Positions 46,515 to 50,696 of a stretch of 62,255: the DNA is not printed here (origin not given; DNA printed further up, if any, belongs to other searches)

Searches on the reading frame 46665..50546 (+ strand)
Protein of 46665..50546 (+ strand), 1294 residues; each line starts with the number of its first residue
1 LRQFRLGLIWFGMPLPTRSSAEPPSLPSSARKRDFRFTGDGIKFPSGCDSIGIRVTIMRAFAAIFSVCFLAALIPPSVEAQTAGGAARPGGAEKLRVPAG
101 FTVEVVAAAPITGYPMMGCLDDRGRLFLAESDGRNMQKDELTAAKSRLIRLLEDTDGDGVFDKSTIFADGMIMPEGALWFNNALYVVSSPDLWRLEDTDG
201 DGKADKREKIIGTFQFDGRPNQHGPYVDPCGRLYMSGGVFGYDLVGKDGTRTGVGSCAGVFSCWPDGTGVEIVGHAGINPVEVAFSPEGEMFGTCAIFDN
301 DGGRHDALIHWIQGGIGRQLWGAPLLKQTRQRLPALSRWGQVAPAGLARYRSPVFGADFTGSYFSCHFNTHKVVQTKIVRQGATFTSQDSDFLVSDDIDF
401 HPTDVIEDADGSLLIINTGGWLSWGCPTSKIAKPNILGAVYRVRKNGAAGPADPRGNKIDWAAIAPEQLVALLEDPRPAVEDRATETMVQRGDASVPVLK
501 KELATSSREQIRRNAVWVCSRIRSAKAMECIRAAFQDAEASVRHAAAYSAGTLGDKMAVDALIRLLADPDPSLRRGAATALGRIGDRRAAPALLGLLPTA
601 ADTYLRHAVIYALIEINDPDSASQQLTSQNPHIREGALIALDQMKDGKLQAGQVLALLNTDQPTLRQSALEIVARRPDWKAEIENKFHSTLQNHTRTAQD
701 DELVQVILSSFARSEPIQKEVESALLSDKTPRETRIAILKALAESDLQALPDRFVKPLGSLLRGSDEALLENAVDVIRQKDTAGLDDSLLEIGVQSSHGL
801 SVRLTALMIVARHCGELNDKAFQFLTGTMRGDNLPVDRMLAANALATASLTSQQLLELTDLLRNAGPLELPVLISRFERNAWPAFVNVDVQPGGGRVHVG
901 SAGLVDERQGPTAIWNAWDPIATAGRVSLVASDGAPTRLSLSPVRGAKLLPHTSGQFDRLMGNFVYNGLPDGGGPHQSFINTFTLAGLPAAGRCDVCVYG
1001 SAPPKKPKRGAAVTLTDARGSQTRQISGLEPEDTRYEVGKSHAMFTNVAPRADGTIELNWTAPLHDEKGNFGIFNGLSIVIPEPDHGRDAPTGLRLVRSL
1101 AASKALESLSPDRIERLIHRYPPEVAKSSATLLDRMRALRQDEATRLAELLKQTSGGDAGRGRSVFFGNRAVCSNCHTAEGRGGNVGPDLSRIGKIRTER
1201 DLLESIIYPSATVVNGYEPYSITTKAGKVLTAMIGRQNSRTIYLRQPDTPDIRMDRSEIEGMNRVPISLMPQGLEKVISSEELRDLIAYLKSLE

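Call 16: search_protein_families(library=pfam, proteins=[window:46665-50546:+], max_evalue=0.001)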
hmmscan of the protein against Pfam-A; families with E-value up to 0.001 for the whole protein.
window:46665-50546:+ (1294 aa): 7 families
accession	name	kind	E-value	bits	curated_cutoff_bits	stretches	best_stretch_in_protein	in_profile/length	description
PF23500.1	DUF7133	-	4.3e-39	135.4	27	1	93-416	7-345/385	Domain of unknown function (DUF7133)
PF13646.12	HEAT_2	-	3.7e-27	94.9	27.7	3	534-613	8-87/88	HEAT repeats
PF02985.28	HEAT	-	3.6e-09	36.5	23.5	0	559-585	2-28/31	HEAT repeat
PF00514.29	Arm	-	5e-08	33.2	20.6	0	558-584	13-39/41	Armadillo/beta-catenin-like repeat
PF03130.22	HEAT_PBS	-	5.4e-08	33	20.9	0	573-596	1-24/27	PBS lyase HEAT-like repeat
PF13513.12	HEAT_EZ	-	3.9e-06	27.7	27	0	558-584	29-55/55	HEAT-like repeat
PF00034.26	Cytochrom_C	-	1.2e-05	26.9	21.3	0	1162-1209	4-49/90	Cytochrome c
